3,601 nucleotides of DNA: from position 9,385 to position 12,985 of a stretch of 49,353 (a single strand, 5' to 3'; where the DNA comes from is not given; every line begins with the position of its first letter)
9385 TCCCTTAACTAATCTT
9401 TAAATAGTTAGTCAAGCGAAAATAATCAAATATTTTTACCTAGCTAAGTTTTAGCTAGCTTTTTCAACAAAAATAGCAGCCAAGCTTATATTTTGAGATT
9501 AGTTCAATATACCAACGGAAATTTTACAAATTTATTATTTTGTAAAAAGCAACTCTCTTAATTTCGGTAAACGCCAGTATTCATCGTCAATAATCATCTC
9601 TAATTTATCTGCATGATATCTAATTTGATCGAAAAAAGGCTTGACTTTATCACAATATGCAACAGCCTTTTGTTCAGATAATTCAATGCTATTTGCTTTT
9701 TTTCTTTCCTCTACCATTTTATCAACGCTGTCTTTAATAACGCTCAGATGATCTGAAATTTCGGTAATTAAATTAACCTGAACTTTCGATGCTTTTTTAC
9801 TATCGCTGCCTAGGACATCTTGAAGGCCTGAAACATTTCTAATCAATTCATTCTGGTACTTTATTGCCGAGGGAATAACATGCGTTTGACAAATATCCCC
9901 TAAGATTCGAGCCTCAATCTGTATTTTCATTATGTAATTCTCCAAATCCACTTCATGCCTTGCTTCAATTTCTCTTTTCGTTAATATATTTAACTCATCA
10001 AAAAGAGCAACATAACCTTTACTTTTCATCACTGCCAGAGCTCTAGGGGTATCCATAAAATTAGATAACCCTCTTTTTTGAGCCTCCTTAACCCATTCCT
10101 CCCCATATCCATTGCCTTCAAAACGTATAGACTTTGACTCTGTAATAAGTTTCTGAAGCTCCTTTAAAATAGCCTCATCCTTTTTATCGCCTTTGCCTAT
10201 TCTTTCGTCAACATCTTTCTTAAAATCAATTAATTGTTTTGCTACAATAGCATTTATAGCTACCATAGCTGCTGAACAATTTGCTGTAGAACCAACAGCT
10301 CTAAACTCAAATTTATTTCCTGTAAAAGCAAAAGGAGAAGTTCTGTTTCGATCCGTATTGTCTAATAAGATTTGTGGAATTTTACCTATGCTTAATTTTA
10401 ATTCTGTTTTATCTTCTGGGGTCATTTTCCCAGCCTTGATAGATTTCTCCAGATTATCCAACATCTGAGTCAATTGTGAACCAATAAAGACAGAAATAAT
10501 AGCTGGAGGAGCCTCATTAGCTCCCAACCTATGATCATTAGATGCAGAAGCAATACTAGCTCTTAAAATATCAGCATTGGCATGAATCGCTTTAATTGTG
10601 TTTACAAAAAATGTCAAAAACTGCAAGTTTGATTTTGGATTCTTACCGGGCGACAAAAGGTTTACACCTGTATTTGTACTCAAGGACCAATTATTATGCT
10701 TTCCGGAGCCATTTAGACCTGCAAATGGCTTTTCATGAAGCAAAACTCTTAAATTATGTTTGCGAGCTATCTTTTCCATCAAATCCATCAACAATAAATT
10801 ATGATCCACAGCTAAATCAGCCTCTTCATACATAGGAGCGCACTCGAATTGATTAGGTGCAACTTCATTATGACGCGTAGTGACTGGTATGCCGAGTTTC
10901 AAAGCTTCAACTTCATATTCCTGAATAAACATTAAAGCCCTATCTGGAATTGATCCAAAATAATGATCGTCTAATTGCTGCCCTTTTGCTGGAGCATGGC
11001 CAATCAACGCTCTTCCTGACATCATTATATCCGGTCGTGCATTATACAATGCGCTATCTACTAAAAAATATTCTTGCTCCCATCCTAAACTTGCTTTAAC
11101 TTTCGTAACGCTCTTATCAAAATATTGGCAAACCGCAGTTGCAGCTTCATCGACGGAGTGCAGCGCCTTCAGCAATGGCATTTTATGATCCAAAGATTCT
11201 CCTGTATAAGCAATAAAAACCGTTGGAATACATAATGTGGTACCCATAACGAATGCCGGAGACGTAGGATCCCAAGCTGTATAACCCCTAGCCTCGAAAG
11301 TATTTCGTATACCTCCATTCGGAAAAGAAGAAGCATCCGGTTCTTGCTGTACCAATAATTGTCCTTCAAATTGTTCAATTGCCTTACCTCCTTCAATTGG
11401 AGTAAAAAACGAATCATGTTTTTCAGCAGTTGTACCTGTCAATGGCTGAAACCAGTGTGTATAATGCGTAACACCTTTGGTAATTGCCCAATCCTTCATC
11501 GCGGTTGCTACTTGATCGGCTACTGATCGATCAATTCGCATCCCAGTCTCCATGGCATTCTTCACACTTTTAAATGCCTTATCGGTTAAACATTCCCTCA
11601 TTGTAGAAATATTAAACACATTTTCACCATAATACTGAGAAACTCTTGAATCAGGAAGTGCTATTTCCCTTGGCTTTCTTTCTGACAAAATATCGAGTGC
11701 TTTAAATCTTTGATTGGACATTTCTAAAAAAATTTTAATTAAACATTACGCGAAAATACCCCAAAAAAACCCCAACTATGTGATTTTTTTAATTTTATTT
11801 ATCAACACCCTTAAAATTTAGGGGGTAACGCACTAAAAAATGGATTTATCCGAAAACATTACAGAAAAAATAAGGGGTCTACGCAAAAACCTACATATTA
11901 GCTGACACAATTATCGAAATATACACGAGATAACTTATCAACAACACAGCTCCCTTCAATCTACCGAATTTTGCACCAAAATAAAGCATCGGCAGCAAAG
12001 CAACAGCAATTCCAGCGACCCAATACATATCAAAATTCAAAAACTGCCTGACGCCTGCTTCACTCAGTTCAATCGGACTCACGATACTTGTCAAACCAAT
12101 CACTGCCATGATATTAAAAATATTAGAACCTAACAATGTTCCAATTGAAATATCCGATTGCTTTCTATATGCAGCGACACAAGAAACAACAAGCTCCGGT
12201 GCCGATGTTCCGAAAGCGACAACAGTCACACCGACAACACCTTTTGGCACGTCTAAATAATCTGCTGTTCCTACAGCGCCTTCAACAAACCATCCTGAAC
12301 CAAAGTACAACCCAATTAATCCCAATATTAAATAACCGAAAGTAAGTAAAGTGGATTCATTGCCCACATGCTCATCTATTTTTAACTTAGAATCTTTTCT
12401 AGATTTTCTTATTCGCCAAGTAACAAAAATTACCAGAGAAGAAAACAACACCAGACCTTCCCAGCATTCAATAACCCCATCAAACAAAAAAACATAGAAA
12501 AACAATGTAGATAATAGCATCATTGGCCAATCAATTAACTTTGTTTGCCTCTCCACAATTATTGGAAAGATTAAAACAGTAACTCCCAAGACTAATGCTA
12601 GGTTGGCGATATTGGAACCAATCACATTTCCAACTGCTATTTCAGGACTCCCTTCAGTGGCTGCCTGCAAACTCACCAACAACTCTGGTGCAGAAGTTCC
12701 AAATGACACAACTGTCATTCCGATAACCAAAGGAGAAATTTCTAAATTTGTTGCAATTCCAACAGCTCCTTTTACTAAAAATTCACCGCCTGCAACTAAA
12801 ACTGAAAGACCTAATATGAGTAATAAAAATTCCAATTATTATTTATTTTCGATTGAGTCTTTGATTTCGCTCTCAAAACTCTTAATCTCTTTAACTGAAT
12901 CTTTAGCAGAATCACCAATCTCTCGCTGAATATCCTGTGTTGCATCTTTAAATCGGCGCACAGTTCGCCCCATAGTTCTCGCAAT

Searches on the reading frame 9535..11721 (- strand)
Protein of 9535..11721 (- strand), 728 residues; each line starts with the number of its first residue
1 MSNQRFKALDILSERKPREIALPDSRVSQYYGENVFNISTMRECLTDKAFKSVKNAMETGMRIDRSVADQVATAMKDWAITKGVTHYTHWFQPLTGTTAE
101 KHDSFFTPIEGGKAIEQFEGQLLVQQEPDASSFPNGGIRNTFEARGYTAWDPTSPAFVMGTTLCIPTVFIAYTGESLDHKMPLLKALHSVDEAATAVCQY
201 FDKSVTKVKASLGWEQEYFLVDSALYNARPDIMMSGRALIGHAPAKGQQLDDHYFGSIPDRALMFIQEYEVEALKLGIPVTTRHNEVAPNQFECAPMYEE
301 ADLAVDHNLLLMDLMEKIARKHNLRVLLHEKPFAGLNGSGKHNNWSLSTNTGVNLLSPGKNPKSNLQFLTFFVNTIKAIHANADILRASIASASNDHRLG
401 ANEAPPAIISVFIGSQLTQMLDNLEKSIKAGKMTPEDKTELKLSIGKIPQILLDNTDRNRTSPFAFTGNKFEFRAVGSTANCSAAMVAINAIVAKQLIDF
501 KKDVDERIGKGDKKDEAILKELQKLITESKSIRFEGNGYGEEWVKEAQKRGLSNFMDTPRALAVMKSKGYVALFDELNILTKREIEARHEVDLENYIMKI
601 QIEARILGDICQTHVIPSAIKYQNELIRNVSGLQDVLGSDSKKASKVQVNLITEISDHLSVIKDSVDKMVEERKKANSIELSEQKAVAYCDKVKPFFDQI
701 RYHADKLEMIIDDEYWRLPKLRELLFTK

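Call 81: search_protein_families(library=pfam, proteins=[window:9535-11721:-], max_evalue=0.00001)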
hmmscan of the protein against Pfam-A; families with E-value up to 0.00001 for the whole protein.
window:9535-11721:- (728 aa): 3 families
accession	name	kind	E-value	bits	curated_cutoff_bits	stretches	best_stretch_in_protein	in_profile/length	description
PF12437.13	GSIII_N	-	2.3e-78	261.8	25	1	28-186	2-160/160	Glutamine synthetase type III N terminal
PF18318.6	Gln-synt_C-ter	-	1.5e-39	134.8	22.7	1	518-632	2-116/118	Glutamine synthetase C-terminal domain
PF00120.29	Gln-synt_C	-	5.9e-18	65.5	24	1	207-367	19-175/344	Glutamine synthetase, catalytic domain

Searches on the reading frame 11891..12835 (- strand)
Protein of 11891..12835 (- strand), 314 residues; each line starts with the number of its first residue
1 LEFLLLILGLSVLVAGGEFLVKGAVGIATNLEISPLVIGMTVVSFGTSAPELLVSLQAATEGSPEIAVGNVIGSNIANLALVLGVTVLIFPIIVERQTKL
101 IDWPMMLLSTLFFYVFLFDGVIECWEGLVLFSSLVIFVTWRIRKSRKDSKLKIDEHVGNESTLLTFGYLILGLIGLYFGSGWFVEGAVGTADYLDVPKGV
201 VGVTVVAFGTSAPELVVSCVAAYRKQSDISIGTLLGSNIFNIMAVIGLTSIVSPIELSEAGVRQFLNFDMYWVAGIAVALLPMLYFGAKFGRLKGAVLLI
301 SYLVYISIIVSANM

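Call 81: search_protein_families(library=pfam, proteins=[window:11891-12835:-], max_evalue=0.00001)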
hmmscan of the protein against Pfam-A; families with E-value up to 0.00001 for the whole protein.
window:11891-12835:- (314 aa): 1 family
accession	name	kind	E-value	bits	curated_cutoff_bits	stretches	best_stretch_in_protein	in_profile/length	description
PF01699.29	Na_Ca_ex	-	1.6e-64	216.9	24.9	2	3-142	3-150/151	Sodium/calcium exchanger protein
